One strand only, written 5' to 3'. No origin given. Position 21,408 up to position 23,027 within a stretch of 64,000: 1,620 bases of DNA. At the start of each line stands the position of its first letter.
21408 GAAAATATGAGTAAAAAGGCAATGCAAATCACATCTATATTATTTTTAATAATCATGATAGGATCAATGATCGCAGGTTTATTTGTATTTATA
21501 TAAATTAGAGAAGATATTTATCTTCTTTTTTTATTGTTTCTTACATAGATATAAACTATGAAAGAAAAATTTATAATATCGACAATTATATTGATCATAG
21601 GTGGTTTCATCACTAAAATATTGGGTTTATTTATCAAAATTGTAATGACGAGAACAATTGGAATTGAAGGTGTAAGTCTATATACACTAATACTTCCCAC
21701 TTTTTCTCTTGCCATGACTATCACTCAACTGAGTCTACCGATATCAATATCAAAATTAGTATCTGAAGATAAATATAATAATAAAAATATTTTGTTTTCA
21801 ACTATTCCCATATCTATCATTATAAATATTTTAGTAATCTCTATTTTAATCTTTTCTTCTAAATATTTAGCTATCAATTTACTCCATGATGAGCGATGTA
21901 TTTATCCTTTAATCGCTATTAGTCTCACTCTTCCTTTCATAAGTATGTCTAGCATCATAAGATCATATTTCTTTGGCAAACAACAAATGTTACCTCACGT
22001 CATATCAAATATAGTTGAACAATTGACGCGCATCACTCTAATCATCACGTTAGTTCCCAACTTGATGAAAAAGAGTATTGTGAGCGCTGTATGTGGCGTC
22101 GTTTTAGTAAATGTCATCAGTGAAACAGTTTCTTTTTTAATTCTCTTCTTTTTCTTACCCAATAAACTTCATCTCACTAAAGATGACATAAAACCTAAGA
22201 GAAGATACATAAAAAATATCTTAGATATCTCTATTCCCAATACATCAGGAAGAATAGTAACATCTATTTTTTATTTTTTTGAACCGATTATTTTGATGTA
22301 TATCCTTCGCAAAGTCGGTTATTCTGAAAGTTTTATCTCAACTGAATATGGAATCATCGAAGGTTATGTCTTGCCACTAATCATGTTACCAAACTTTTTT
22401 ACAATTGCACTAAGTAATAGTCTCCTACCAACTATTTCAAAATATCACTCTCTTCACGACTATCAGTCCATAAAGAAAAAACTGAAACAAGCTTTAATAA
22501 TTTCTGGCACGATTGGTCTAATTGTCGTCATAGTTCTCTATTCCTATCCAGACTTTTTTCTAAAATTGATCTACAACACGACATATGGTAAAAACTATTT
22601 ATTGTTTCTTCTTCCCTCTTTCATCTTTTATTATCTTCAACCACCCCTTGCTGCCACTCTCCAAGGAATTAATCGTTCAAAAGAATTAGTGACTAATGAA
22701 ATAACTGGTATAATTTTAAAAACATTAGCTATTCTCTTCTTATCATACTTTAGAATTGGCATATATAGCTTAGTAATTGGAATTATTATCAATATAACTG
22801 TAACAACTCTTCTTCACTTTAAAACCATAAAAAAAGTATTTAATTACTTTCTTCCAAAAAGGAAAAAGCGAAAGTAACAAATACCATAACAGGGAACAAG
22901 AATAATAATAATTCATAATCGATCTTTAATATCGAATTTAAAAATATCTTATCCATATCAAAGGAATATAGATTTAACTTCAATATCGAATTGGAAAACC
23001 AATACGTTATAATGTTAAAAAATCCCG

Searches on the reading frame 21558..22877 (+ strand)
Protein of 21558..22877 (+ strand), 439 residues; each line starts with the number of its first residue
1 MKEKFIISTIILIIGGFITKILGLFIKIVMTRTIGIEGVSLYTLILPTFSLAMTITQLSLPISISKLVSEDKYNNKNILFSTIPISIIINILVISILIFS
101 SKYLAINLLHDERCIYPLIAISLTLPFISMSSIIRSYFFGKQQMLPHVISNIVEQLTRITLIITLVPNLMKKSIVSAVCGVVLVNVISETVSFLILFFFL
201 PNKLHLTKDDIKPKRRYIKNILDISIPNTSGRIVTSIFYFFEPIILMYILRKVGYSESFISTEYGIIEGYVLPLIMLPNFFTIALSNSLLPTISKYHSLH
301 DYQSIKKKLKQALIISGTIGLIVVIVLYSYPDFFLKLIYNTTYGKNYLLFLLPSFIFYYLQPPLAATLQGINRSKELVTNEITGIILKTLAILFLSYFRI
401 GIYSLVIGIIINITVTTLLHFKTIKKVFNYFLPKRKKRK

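Call 8: search_protein_families(library=pfam, proteins=[window:21558-22877:+], max_evalue=0.001)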
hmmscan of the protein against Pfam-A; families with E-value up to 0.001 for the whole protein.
window:21558-22877:+ (439 aa): 3 families
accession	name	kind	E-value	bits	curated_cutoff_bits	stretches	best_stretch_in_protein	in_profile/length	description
PF01943.22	Polysacc_synt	-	5.3e-33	115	28.2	1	9-297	5-274/274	Polysaccharide biosynthesis protein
PF01554.23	MatE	-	4.6e-09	36.6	24.9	1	271-378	34-145/161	MatE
PF03023.19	MurJ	-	0.00064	18.9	27.4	0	277-429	244-404/451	Lipid II flippase MurJ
